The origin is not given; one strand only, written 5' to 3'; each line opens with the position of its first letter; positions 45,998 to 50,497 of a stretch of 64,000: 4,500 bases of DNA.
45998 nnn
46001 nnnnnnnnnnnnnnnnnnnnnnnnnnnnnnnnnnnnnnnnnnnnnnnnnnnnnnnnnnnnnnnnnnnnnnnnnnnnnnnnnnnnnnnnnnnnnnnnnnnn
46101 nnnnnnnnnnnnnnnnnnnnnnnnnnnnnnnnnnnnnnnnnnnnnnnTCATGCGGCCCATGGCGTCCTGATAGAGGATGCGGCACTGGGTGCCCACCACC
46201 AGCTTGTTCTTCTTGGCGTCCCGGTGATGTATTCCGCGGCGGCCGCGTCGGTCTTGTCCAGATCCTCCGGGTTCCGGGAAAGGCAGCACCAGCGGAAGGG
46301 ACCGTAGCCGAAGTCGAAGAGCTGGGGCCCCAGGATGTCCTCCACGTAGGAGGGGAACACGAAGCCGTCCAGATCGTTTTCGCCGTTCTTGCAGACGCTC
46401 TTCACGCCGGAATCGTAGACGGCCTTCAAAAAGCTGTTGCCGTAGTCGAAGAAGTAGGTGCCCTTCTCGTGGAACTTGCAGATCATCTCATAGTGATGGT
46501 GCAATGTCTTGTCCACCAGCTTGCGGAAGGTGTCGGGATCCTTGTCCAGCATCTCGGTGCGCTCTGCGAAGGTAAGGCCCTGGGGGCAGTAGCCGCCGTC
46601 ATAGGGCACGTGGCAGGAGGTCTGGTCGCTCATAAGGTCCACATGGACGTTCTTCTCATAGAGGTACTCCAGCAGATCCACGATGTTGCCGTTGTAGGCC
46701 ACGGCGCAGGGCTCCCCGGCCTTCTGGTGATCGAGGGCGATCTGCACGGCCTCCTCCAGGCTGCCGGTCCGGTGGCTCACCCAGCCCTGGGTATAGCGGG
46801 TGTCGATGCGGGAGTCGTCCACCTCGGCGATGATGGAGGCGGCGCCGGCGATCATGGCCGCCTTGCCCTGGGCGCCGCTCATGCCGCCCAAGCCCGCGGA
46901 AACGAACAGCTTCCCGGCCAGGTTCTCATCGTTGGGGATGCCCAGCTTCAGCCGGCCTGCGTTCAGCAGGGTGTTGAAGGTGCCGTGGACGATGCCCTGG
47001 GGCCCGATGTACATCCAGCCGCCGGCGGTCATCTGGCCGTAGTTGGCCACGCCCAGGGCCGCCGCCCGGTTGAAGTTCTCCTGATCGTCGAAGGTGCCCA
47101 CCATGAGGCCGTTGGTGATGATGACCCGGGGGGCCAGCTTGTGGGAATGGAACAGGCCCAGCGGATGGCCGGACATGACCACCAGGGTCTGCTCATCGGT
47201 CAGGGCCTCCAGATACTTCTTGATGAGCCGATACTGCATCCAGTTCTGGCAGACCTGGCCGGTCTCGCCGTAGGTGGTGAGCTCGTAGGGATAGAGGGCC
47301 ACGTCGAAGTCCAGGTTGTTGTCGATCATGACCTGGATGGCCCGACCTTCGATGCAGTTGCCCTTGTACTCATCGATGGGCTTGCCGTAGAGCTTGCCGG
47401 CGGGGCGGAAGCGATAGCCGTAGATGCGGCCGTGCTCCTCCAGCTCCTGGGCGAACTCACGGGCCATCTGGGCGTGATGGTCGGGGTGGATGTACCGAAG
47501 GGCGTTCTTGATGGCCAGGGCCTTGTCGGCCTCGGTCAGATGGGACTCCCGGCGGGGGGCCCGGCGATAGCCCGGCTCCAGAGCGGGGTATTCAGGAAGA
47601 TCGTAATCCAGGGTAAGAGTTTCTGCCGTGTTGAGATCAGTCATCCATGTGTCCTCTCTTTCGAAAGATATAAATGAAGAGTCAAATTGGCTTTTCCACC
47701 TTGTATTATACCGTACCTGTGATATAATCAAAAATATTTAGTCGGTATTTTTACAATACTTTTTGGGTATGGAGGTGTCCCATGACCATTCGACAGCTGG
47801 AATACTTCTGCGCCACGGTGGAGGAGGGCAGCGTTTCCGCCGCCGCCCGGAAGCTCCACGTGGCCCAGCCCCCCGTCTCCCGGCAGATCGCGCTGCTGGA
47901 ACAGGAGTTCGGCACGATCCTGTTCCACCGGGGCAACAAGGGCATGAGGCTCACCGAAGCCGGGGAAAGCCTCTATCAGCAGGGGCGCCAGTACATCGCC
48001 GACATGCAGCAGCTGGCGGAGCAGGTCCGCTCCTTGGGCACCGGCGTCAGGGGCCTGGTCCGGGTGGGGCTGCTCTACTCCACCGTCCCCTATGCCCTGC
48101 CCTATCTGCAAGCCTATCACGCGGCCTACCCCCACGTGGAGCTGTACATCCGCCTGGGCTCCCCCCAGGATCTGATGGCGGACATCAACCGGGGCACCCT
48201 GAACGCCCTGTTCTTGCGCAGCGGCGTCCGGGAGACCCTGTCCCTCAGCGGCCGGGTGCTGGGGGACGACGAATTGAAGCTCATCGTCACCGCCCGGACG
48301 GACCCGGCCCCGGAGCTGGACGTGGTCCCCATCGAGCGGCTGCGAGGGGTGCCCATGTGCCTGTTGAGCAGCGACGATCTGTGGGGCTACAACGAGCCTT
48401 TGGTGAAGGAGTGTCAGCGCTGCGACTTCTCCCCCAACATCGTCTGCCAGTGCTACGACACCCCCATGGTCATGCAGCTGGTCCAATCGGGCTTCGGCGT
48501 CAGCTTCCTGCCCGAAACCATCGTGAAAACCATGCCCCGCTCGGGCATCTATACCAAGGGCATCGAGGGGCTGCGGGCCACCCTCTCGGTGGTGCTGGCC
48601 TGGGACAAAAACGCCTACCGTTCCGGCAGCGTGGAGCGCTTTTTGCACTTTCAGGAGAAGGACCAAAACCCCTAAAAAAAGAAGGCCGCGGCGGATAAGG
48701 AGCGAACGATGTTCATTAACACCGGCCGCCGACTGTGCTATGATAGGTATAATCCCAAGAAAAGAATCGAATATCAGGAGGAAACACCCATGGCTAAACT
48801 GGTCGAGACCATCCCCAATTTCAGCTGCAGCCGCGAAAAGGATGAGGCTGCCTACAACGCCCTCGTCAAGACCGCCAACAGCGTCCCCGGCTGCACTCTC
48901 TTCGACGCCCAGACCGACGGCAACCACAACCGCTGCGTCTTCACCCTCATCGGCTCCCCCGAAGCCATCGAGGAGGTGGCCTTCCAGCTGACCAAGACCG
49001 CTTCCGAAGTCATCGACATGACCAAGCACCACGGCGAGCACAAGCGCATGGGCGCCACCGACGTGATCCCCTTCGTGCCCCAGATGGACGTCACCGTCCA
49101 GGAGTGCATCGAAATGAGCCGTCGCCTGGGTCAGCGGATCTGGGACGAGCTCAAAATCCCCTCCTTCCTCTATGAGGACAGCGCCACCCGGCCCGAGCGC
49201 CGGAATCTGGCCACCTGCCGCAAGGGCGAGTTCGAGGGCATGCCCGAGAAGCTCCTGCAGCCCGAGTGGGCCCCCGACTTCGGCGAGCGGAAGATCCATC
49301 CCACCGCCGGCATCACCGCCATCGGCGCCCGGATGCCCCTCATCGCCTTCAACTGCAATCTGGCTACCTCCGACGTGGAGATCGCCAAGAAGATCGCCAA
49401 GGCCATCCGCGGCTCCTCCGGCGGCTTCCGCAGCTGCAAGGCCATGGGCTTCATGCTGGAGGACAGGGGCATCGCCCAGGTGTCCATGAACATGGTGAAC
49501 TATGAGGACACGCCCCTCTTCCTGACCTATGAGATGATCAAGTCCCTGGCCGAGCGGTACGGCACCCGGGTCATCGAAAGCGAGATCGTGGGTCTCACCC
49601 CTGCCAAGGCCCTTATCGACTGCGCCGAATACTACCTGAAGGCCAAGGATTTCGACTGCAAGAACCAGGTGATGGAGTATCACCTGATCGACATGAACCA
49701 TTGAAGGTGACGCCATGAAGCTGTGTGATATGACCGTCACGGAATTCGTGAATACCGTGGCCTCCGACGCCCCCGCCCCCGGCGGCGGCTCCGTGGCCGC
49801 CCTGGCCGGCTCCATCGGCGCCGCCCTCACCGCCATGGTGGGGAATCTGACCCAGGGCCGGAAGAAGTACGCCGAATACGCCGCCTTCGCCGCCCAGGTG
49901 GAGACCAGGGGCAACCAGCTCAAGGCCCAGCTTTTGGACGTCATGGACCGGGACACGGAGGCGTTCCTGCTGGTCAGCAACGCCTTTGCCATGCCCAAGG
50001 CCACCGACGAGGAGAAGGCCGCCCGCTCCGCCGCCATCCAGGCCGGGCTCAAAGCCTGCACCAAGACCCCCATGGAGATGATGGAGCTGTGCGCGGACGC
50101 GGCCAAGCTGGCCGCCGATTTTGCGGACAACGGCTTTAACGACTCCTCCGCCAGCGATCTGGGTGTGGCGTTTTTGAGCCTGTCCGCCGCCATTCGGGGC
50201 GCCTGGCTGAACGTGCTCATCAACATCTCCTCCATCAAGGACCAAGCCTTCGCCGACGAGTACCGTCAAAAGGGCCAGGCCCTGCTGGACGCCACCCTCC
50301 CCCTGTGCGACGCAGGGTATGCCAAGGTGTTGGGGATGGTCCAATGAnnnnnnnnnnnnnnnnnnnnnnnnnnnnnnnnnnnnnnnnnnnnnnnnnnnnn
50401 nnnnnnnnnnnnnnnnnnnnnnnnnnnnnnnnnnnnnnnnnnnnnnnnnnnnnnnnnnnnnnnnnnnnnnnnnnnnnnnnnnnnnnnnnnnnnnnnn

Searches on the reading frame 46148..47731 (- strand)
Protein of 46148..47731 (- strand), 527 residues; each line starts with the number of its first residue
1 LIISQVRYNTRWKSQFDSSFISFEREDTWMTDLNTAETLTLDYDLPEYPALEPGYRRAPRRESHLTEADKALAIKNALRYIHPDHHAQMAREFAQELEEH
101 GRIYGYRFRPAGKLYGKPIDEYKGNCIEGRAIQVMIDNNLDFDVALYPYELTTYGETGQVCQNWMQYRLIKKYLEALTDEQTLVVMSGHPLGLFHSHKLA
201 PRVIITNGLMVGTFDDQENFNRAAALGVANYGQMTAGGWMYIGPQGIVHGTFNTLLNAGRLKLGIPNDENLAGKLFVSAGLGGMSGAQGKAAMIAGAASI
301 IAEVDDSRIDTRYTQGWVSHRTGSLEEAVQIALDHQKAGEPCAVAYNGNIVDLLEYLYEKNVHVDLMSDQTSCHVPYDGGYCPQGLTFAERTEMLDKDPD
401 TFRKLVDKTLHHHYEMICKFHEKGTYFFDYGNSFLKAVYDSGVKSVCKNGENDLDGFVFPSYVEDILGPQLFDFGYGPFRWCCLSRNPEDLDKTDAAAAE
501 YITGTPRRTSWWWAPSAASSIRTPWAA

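Call 75: search_protein_families(library=pfam, proteins=[window:46148-47731:-], max_evalue=0.0001)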
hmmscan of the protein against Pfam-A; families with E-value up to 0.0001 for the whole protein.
window:46148-47731:- (527 aa): 3 families
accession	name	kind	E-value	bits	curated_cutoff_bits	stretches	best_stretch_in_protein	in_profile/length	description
PF01175.24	Urocanase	-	3.9e-79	265.6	23.2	1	243-466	1-209/209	Urocanase Rossmann-like domain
PF17391.7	Urocanase_N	-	7.8e-52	174.9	23.2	1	116-240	3-127/127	Urocanase N-terminal domain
PF17392.7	Urocanase_C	-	1.6e-09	37.9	23.6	1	471-511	2-42/196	Urocanase C-terminal domain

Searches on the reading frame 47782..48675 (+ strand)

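Call 75: search_protein_families(library=pfam, proteins=[window:47782-48675:+], max_evalue=0.0001)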
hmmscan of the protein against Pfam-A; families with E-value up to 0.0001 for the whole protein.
window:47782-48675:+ (297 aa): 2 families
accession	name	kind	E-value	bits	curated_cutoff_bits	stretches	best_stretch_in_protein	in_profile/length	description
PF03466.25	LysR_substrate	-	1.3e-29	103.5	28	1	88-290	3-203/209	LysR substrate binding domain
PF00126.33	HTH_1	-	1.2e-24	86.4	26.6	1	3-62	1-60/60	Bacterial regulatory helix-turn-helix protein, lysR family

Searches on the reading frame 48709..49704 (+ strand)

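Call 75: search_protein_families(library=pfam, proteins=[window:48709-49704:+], max_evalue=0.0001)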
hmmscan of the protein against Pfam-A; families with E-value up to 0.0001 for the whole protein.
window:48709-49704:+ (331 aa): 2 families
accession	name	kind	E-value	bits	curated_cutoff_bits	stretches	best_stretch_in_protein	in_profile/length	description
PF07837.17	FTCD_N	-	4.8e-65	219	27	1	31-208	1-176/176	Formiminotransferase domain, N-terminal subdomain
PF02971.19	FTCD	-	2e-28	99.5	24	1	211-314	2-111/145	Formiminotransferase domain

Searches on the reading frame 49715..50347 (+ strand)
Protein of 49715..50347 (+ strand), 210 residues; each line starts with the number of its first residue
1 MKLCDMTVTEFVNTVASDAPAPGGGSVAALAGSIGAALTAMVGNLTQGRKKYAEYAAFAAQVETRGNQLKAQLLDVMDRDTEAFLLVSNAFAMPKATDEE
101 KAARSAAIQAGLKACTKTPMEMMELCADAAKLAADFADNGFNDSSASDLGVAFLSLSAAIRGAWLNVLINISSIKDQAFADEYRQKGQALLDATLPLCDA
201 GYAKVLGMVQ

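Call 75: search_protein_families(library=pfam, proteins=[window:49715-50347:+], max_evalue=0.0001)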
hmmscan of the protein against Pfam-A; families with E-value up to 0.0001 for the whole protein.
window:49715-50347:+ (210 aa): 1 family
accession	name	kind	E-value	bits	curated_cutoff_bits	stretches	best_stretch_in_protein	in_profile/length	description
PF04961.17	FTCD_C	-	9.4e-63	211.7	24.5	1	7-187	1-180/182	Formiminotransferase-cyclodeaminase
